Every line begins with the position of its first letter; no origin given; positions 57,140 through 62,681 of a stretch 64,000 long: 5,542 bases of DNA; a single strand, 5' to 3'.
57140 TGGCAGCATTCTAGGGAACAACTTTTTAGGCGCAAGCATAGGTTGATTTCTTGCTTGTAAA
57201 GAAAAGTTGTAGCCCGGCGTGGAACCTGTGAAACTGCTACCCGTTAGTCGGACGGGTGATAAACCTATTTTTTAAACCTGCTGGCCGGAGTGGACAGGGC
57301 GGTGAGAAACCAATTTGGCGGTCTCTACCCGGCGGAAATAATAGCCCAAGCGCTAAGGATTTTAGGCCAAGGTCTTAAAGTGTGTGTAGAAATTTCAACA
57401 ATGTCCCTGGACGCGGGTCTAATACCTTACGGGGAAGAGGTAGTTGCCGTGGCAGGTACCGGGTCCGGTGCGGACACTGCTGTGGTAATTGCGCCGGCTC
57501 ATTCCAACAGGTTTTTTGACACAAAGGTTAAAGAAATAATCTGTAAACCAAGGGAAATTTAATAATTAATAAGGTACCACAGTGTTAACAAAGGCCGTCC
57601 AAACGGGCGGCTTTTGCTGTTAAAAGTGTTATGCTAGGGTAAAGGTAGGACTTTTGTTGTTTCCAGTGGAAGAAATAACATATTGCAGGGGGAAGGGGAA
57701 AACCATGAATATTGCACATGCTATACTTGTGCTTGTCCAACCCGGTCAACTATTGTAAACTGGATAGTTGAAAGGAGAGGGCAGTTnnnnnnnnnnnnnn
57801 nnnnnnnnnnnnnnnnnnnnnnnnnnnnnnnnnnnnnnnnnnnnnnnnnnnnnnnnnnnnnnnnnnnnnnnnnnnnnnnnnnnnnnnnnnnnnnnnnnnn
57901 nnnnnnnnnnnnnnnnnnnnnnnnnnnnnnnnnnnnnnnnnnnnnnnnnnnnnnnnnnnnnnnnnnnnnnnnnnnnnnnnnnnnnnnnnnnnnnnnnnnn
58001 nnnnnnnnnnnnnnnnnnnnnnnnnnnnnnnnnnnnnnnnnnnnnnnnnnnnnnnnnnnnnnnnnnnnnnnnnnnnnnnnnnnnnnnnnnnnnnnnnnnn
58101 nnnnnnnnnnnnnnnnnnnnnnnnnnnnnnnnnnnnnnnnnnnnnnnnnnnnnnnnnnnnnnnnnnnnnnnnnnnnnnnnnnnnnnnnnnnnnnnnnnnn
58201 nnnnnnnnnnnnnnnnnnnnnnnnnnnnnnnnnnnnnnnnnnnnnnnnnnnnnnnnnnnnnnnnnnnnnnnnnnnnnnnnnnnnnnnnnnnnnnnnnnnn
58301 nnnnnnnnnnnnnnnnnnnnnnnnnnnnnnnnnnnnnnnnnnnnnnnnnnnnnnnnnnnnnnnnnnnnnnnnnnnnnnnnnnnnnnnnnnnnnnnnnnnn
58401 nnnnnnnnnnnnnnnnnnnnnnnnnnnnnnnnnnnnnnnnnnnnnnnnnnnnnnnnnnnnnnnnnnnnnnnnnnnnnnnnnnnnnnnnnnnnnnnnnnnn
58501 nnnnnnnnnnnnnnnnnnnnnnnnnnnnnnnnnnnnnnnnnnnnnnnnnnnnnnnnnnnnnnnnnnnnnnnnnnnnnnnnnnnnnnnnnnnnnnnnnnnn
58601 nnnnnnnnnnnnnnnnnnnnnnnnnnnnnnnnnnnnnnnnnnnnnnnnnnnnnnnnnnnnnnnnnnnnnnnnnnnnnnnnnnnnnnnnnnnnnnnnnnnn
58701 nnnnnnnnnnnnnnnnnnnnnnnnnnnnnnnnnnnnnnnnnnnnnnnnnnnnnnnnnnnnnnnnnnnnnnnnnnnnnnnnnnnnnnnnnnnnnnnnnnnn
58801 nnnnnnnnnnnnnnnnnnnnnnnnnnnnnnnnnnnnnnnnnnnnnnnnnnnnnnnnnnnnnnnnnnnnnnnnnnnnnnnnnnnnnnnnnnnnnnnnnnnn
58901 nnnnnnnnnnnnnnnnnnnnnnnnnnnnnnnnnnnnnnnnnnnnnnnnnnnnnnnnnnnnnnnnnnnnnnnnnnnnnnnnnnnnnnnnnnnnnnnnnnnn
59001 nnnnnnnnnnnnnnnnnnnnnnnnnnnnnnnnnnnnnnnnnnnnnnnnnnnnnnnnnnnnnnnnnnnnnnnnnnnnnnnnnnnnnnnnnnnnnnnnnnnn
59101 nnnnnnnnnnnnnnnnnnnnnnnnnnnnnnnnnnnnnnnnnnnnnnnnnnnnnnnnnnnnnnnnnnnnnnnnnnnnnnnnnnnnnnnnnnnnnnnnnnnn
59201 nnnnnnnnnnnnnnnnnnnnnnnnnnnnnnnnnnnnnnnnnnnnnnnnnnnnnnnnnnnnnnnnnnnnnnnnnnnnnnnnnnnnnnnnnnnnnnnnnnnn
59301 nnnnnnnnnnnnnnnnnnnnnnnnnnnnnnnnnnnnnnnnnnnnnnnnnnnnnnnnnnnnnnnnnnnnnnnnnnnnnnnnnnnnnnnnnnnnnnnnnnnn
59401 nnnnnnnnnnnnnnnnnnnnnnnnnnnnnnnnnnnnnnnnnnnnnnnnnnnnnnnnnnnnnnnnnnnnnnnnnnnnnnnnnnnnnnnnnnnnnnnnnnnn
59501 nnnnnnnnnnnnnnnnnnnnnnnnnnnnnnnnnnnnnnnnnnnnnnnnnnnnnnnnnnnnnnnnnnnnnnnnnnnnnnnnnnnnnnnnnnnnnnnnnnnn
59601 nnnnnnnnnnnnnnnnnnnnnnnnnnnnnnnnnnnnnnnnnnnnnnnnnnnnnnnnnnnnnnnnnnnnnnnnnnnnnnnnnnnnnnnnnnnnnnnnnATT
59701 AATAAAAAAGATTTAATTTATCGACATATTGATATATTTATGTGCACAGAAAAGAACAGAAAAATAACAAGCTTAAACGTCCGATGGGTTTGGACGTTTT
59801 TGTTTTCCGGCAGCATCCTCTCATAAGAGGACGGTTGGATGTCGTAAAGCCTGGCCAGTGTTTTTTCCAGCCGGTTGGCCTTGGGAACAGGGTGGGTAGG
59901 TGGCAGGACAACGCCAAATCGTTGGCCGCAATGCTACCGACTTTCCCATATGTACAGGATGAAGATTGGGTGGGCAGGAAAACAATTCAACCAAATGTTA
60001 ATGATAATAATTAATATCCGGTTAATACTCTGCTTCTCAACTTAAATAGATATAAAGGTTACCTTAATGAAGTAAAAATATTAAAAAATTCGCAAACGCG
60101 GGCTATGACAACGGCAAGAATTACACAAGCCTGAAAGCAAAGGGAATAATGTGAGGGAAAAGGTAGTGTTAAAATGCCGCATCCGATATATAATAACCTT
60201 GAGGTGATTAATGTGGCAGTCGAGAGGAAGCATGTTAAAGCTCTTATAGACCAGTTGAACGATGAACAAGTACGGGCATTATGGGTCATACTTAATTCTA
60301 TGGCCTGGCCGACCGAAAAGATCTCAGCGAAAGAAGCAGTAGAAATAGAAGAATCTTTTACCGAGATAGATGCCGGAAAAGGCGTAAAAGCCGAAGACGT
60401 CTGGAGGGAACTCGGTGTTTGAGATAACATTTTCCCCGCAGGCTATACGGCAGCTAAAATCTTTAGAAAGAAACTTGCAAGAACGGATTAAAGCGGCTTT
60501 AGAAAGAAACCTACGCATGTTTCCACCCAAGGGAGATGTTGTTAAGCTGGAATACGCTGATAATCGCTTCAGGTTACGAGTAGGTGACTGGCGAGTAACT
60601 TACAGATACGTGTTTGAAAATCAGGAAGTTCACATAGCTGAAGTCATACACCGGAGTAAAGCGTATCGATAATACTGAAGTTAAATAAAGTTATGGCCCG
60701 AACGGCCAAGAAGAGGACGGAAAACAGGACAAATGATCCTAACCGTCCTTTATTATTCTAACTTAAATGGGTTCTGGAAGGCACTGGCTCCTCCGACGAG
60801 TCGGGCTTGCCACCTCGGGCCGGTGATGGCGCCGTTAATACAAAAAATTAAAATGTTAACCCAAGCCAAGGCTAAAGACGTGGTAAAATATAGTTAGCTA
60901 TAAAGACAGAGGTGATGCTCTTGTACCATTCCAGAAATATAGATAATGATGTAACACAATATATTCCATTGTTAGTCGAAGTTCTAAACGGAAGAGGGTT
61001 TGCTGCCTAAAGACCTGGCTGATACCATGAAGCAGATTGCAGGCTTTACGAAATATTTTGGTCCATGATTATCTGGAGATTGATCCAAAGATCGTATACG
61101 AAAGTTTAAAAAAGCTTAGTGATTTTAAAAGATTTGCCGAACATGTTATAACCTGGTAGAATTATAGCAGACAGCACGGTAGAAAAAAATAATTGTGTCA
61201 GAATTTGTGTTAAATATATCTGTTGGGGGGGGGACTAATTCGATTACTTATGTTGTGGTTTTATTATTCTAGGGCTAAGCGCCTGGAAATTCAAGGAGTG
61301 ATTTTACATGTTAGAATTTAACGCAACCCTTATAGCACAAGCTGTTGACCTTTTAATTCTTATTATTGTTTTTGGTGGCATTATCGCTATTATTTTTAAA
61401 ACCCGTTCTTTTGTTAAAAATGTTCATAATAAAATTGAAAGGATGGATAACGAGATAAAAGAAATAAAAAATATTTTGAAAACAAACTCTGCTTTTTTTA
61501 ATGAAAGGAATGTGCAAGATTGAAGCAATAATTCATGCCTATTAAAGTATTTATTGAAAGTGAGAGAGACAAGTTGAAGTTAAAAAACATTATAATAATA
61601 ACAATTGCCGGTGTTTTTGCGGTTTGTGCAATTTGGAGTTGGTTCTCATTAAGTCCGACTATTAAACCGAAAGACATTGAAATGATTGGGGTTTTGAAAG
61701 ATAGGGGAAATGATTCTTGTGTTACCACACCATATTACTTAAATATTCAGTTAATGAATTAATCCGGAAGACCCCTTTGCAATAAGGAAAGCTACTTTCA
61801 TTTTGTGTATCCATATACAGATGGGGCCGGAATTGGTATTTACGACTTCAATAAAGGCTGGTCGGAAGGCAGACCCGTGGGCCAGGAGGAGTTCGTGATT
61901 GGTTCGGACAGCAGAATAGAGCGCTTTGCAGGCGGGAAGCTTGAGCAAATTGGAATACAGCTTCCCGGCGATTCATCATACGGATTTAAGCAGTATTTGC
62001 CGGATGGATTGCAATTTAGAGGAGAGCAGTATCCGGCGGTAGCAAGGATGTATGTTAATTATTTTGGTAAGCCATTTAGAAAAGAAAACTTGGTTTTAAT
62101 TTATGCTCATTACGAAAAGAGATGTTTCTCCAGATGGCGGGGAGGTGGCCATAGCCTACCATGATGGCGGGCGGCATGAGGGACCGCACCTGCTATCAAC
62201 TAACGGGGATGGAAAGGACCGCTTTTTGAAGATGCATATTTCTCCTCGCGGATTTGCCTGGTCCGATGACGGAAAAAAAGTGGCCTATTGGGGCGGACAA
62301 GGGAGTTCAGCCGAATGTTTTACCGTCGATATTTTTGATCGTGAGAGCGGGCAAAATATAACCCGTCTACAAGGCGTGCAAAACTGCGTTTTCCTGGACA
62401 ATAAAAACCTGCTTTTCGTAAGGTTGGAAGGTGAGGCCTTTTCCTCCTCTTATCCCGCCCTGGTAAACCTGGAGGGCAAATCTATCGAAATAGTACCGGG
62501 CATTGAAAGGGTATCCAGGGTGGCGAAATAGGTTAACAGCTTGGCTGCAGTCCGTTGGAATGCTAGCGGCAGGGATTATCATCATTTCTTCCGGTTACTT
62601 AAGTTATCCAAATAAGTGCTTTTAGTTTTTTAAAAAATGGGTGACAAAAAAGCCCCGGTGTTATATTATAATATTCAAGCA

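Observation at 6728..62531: Recurrent short internal deletions/frameshifts in at least eight genes across the window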

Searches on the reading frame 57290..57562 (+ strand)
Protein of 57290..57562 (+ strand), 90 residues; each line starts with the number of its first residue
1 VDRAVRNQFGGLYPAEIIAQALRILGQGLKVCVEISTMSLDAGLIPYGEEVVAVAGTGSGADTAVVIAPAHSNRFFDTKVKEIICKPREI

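Call 30: search_protein_families(library=pfam, proteins=[window:57290-57562:+], max_evalue=1)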
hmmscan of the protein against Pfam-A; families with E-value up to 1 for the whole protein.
window:57290-57562:+ (90 aa): 1 family
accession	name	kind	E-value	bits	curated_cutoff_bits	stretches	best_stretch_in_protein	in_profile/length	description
PF02887.21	PK_C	-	0.00029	21.4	28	1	8-66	56-113/114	Pyruvate kinase, alpha/beta domain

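Call 43: search_protein_families(library=ncbifam, proteins=[window:57290-57562:+], max_evalue=1)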
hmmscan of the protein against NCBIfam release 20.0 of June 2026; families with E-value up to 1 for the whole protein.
window:57290-57562:+ (90 aa): 0 families

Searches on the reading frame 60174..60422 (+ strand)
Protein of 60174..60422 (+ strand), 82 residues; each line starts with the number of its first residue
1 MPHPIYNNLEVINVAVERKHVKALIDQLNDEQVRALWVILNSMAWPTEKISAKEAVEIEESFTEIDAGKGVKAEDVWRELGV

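Call 30: search_protein_families(library=pfam, proteins=[window:60174-60422:+], max_evalue=1)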
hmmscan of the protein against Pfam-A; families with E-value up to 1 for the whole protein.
window:60174-60422:+ (82 aa): 4 families
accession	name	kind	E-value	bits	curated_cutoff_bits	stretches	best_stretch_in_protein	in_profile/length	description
PF17035.10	BET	-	0.015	15.8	24.5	1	17-58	6-45/64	Bromodomain extra-terminal - transcription regulation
PF13380.12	CoA_binding_2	-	0.025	15.5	22.8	1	8-55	55-94/116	CoA binding domain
PF01220.24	DHquinase_II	-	0.13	12.4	23.3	1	15-58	46-89/138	Dehydroquinase class II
PF06580.19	His_kinase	-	0.25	12.1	25.2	1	2-30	12-43/81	Histidine kinase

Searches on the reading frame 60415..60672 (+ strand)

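Call 30: search_protein_families(library=pfam, proteins=[window:60415-60672:+], max_evalue=1)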
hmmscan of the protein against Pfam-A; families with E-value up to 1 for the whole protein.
window:60415-60672:+ (85 aa): 2 families
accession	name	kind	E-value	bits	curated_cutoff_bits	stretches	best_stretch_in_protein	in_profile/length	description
PF05016.21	ParE_toxin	-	1.1e-10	42.3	23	1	4-84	1-89/89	ParE toxin of type II toxin-antitoxin system, parDE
PF24842.1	UFD1_N2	-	0.012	16.1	37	1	24-58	19-55/76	Ubiquitin fusion degradation protein UFD1, N-terminal subdomain 2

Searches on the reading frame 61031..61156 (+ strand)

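Call 42: search_protein_families(library=pfam, proteins=[window:61031-61156:+], max_evalue=1)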
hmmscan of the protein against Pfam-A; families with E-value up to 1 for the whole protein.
window:61031-61156:+ (42 aa): 1 family
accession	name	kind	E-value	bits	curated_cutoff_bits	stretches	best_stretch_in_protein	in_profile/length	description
PF01934.22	HepT-like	-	3.4e-10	40.1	23.5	1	2-39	82-120/120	Ribonuclease HepT-like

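Call 43: search_protein_families(library=ncbifam, proteins=[window:61031-61156:+], max_evalue=1)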
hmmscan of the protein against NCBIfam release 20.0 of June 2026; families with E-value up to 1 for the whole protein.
window:61031-61156:+ (42 aa): 1 family
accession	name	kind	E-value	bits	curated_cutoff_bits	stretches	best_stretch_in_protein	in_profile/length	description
NF047751.1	HepT_toxin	equivalog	4e-09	36.4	60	1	5-35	89-120/120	type VII toxin-antitoxin system HepT family RNase toxin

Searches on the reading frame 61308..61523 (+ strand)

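Call 30: search_protein_families(library=pfam, proteins=[window:61308-61523:+], max_evalue=1)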
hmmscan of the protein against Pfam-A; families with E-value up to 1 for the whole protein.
window:61308-61523:+ (71 aa): 4 families
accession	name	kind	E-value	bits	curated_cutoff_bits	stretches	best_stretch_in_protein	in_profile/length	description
PF10906.13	Mrx7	-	0.093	13.4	22.8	1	34-64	16-44/66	MIOREX complex component 7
PF00558.24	Vpu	-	0.12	12.6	24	1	5-52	6-48/81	Vpu protein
PF19111.5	DUF5798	-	0.15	12.7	27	1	30-58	32-60/89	Family of unknown function (DUF5798)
PF04159.19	NB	-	0.36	11.2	27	1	8-48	22-58/100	NB glycoprotein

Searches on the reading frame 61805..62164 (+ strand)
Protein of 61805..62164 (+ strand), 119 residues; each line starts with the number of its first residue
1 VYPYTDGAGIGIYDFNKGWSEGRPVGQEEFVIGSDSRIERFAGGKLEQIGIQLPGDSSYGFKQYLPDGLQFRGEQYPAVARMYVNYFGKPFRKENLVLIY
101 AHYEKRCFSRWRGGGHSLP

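Call 30: search_protein_families(library=pfam, proteins=[window:61805-62164:+], max_evalue=1)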
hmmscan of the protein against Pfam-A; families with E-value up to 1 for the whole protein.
window:61805-62164:+ (119 aa): 1 family
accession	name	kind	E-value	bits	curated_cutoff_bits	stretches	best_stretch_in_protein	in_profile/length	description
PF03065.20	Glyco_hydro_57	-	0.19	11.4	21.2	1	64-115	202-252/291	Glycosyl hydrolase family 57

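Call 43: search_protein_families(library=ncbifam, proteins=[window:61805-62164:+], max_evalue=1)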
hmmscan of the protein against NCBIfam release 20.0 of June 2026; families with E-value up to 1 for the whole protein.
window:61805-62164:+ (119 aa): 1 family
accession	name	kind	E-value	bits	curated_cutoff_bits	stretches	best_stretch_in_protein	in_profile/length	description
NF009112.0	PRK12462.1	equivalog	0.18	10.6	563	1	68-105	158-199/365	phosphoserine transaminase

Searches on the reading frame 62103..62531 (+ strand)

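Call 30: search_protein_families(library=pfam, proteins=[window:62103-62531:+], max_evalue=1)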
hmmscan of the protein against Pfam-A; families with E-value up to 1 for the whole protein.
window:62103-62531:+ (142 aa): 1 family
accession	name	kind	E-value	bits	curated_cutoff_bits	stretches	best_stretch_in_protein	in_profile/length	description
PF07676.18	PD40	-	0.82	10.2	20.9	0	50-62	13-25/38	WD40-like Beta Propeller Repeat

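Call 43: search_protein_families(library=ncbifam, proteins=[window:62103-62531:+], max_evalue=1)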
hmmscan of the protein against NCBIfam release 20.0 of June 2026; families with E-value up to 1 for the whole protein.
window:62103-62531:+ (142 aa): 2 families
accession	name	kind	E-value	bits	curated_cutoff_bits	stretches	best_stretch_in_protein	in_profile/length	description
NF053518.1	DipepPtdsDpp5Prph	equivalog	0.024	13.1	900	1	28-107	44-124/655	dipeptidyl-peptidase Dpp5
TIGR02800.1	propeller_TolB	equivalog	0.098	11.6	343.15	1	8-90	242-319/418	Tol-Pal system beta propeller repeat protein TolB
